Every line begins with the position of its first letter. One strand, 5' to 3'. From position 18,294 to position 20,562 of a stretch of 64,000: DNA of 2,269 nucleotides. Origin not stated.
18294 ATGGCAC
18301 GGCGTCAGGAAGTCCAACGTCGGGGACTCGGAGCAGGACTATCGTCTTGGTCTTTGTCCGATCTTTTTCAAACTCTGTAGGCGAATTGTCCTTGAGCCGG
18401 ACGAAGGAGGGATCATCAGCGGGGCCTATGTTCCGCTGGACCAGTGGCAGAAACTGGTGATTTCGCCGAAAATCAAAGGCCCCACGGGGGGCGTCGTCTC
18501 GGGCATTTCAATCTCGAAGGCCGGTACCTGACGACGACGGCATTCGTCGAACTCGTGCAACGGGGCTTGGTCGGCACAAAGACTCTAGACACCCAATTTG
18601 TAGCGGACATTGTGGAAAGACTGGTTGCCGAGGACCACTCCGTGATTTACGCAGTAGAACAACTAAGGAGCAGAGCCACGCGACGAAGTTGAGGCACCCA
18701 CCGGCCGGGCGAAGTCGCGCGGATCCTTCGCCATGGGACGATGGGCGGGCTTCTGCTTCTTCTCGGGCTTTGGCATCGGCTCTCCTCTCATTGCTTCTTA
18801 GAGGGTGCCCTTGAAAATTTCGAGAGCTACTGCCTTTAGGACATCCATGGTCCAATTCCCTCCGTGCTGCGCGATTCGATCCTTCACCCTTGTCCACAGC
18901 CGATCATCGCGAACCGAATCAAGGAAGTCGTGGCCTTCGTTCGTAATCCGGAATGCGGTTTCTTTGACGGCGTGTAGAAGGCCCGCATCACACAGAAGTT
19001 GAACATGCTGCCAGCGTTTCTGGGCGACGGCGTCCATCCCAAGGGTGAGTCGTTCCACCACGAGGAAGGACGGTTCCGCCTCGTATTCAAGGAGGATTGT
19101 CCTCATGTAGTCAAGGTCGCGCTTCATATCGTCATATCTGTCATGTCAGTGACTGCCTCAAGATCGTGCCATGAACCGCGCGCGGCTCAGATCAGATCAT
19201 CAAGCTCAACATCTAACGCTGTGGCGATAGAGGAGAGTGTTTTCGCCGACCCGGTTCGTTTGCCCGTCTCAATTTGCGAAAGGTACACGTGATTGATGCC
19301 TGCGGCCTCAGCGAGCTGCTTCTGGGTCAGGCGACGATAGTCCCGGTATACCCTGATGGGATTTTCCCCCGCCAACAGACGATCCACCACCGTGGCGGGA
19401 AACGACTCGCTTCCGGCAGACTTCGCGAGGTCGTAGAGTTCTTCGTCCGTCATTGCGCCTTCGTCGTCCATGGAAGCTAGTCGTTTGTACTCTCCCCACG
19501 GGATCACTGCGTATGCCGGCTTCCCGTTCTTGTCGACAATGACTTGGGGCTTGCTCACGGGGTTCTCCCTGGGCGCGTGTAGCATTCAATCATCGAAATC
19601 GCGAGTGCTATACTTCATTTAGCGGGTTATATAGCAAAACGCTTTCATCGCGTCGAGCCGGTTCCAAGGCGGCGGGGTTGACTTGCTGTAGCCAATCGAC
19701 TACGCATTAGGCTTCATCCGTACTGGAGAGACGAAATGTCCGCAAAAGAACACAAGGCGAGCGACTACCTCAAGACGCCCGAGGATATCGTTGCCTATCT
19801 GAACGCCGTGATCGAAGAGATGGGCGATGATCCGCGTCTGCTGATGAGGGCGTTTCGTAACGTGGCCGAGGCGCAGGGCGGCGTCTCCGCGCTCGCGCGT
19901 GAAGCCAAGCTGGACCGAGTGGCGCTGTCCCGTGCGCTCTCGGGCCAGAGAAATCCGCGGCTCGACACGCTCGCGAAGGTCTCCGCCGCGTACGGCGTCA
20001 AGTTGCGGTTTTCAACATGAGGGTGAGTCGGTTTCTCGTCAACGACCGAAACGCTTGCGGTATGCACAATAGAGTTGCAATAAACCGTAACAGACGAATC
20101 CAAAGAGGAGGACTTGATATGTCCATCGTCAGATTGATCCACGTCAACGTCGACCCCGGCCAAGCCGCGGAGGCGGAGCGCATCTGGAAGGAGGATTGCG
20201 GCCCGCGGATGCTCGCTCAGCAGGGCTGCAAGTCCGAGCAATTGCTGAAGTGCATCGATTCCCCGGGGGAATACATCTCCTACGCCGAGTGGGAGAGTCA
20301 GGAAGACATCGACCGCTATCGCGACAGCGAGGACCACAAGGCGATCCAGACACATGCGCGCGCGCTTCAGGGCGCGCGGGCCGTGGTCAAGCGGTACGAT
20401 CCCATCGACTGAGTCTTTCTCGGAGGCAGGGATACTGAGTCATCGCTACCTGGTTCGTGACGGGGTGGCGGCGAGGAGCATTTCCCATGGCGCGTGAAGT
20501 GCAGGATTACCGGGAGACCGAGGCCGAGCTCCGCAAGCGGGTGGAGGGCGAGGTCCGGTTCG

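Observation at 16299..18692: Three-gene operon: HTH(excisionase family) - PIN - large protein with a PD-(D/E)xK-like core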

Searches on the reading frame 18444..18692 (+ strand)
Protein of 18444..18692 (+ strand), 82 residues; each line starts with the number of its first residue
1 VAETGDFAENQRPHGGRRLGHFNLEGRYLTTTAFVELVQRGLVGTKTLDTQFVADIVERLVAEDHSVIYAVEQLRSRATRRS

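Call 3: search_protein_families(library=pfam, proteins=[window:18444-18692:+], max_evalue=0.1)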
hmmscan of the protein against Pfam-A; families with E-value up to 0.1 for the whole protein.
window:18444-18692:+ (82 aa): 1 family
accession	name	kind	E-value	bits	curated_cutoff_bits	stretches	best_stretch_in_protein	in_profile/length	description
PF11841.14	ELMO_ARM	-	0.0031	17.9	27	1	30-67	32-71/154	ELMO, armadillo-like helical domain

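Call 5: search_protein_families(library=padloc, proteins=[window:18444-18692:+], max_evalue=0.1)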
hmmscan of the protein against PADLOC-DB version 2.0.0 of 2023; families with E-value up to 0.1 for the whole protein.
window:18444-18692:+ (82 aa): 0 families

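Call 6: search_protein_families(library=ncbifam, proteins=[window:18444-18692:+], max_evalue=0.1)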
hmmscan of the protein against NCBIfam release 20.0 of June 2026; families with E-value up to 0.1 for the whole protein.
window:18444-18692:+ (82 aa): 0 families

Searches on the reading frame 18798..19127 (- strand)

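Call 3: search_protein_families(library=pfam, proteins=[window:18798-19127:-], max_evalue=0.1)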
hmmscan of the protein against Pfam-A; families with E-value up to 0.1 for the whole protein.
window:18798-19127:- (109 aa): 3 families
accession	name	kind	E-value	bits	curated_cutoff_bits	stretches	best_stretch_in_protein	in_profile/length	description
PF10711.15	DUF2513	-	1.7e-14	54.4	29.6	1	2-90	1-99/100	Hypothetical protein (DUF2513)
PF03849.19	Tfb2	-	0.019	14.3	34.5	1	39-83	157-201/358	Transcription factor Tfb2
PF14947.12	HTH_45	-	0.064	13.7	25.5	0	41-73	39-70/77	Winged helix-turn-helix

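Call 5: search_protein_families(library=padloc, proteins=[window:18798-19127:-], max_evalue=0.1)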
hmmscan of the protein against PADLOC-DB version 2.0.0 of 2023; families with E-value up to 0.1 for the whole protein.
window:18798-19127:- (109 aa): 0 families

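Call 6: search_protein_families(library=ncbifam, proteins=[window:18798-19127:-], max_evalue=0.1)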
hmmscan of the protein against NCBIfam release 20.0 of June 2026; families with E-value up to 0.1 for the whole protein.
window:18798-19127:- (109 aa): 2 families
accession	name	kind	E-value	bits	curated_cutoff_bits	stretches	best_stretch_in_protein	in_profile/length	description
TIGR00625.1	tfb2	subfamily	0.0092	15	320.7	1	23-86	140-204/448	transcription factor Tfb2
TIGR03877.1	thermo_KaiC_1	hypoth_equivalog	0.069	12.6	307.25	1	11-73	75-137/238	KaiC domain-containing protein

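Call 79: search_protein_families(library=phrogs, proteins=[window:18798-19127:-], max_evalue=0.01)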
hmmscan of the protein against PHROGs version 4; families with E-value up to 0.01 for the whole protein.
window:18798-19127:- (109 aa): 1 family
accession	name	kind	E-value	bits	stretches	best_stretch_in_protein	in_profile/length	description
phrog_585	-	unknown function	1.2e-17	65.4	1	1-107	1-123/128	-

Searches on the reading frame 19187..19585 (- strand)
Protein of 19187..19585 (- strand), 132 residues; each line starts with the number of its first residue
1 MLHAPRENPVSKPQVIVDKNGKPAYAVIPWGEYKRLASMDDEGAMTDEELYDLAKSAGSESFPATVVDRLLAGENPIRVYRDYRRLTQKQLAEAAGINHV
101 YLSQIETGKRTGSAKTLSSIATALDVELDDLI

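Call 3: search_protein_families(library=pfam, proteins=[window:19187-19585:-], max_evalue=0.1)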
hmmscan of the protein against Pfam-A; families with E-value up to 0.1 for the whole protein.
window:19187-19585:- (132 aa): 7 families
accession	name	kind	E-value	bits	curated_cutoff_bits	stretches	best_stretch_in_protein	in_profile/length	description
PF01381.28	HTH_3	-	3.5e-12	46.6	23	1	80-131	4-55/55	Helix-turn-helix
PF13560.12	HTH_31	-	5.9e-10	39.8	27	1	78-129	7-59/64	Helix-turn-helix domain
PF12844.13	HTH_19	-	4.6e-07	30.1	30.2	1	77-132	4-59/64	Helix-turn-helix domain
PF13443.12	HTH_26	-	2.2e-06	28.2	22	1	78-132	3-58/63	Cro/C1-type HTH DNA-binding domain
PF04545.22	Sigma70_r4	-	0.038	14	24.1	0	80-107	15-42/50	Sigma-70, region 4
PF13744.12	HTH_37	-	0.042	14.1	27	1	77-128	23-75/80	Helix-turn-helix domain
PF02604.26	PhdYeFM_antitox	-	0.066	13.4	29.8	0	12-37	24-49/74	Antitoxin Phd_YefM, type II toxin-antitoxin system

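Call 5: search_protein_families(library=padloc, proteins=[window:19187-19585:-], max_evalue=0.1)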
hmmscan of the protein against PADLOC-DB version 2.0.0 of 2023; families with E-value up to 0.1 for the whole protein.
window:19187-19585:- (132 aa): 21 families
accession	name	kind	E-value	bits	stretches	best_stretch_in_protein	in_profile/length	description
PDLC02926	HTH_VI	-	1.2e-14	52.3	1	77-131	6-60/92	-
PDLC03665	Control_protein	-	2.9e-08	31.9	1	77-131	13-68/77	control protein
PDLC03953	RmrA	-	2.6e-07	28.2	1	77-126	10-59/373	-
PDLC04142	capH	-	5.6e-07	28.6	1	81-132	15-66/103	capH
PDLC03671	Control_protein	-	6.9e-07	27.4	1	74-129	17-71/84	control protein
PDLC03946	RmrA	-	8.2e-07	26.1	1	77-125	7-55/357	-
PDLC03949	RmrA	-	1.1e-06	25.8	1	77-127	7-57/363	-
PDLC03954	RmrA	-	3.2e-06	24.3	1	77-127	15-65/380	-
PDLC03664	Control_protein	-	2e-05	22.9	1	77-131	18-72/74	control protein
PDLC04775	PDC-M69A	-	2.3e-05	22.9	1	81-132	16-67/113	-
PDLC03947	RmrA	-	2.5e-05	21.3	1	77-126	16-65/383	-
PDLC03944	RmrA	-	0.00012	19.2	1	77-125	11-59/384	-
PDLC03943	RmrA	-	0.00018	18.7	1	77-127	7-57/370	-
PDLC03952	RmrA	-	0.00018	18.5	1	80-125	30-75/395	-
PDLC03955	RmrA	-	0.00046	17.5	1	78-126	26-74/371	-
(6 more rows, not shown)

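Call 6: search_protein_families(library=ncbifam, proteins=[window:19187-19585:-], max_evalue=0.1)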
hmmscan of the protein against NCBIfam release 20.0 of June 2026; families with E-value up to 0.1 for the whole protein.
window:19187-19585:- (132 aa): 17 families
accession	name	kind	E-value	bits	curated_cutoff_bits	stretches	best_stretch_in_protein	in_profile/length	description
NF006015.0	PRK08154.1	subfamily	2.7e-10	39.9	204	1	76-132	34-90/314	anaerobic benzoate catabolism transcriptional regulator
NF010465.0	PRK13890.1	equivalog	2.6e-08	34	96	1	81-131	14-64/121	conjugal transfer protein TrbA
NF041951.1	phage_RstR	subfamily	1.6e-07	31.6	80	1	78-132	8-62/108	RstR family transcriptional repressor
NF046032.1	TransRegSlrRBacil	equivalog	1.7e-07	31.5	250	1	77-131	6-61/149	HTH-type transcriptional regulator SlrR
NF047948.1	male_kill_WMK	equivalog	1.8e-07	30.9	300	1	77-132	10-65/300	WO male-killing family protein Wmk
TIGR03070.1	couple_hipB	subfamily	2.7e-07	30.4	71.65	1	77-128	7-58/58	type II toxin-antitoxin system Y4mF family antitoxin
NF041677.1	trans_regClgR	equivalog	1.7e-05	24.9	170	1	80-130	16-66/113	transcriptional regulator ClgR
NF007257.0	PRK09706.1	subfamily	0.0011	18.8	101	1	77-125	10-58/135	transcriptional repressor DicA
TIGR03830.1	CxxCG_CxxCG_HTH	subfamily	0.0014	18.5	61.8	1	66-115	60-108/127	type II TA system antitoxin MqsA family protein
NF038139.1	Reg_Aceta_RamB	equivalog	0.0016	17.2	700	1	77-127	7-57/465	acetate metabolism transcriptional regulator RamB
NF007408.0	PRK09943.1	equivalog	0.0023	17.5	211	1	77-128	12-63/185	HTH-type transcriptional regulator PuuR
NF041493.1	MobT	equivalog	0.0023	16.8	600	1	85-125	9-49/383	MobT family relaxase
NF007271.0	PRK09726.1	equivalog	0.0047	16.9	79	1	75-128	15-68/88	type II toxin-antitoxin system antitoxin HipB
TIGR00270.2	TIGR00270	equivalog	0.0071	16.2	110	1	76-128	79-131/159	multiprotein bridging factor aMBF1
TIGR01552.1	phd_fam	subfamily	0.0086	15.4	20.8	1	13-39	22-48/53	type II toxin-antitoxin system prevent-host-death family antitoxin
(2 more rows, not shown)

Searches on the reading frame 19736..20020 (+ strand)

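Call 3: search_protein_families(library=pfam, proteins=[window:19736-20020:+], max_evalue=0.1)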
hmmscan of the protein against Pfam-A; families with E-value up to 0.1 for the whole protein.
window:19736-20020:+ (94 aa): 5 families
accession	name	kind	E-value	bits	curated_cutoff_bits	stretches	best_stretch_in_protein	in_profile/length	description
PF21716.3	dnstrm_HI1420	-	5e-16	58.8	27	1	4-92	3-88/90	Probable addiction module antidote protein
PF01381.28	HTH_3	-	1.8e-07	31.5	23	1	51-91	11-53/55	Helix-turn-helix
PF13560.12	HTH_31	-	0.0018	19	27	1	50-88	17-56/64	Helix-turn-helix domain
PF13443.12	HTH_26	-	0.0081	16.8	22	1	50-90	13-54/63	Cro/C1-type HTH DNA-binding domain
PF13382.11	Adenine_deam_C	-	0.02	14.8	27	1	29-65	70-106/169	Adenine deaminase C-terminal domain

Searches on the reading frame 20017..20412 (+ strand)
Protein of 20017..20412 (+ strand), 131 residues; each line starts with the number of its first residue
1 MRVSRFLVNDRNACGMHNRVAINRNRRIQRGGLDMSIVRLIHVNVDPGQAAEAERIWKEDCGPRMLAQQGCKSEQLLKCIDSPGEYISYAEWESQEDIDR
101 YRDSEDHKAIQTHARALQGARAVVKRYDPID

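Call 3: search_protein_families(library=pfam, proteins=[window:20017-20412:+], max_evalue=0.1)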
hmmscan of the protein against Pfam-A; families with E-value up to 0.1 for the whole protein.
window:20017-20412:+ (131 aa): 2 families
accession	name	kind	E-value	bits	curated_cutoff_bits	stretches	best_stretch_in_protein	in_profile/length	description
PF03992.22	ABM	-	1.4e-13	51.2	23.1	1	37-111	2-76/78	Antibiotic biosynthesis monooxygenase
PF07876.18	Dabb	-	0.071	14.2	25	0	86-123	54-91/96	Stress responsive A/B Barrel Domain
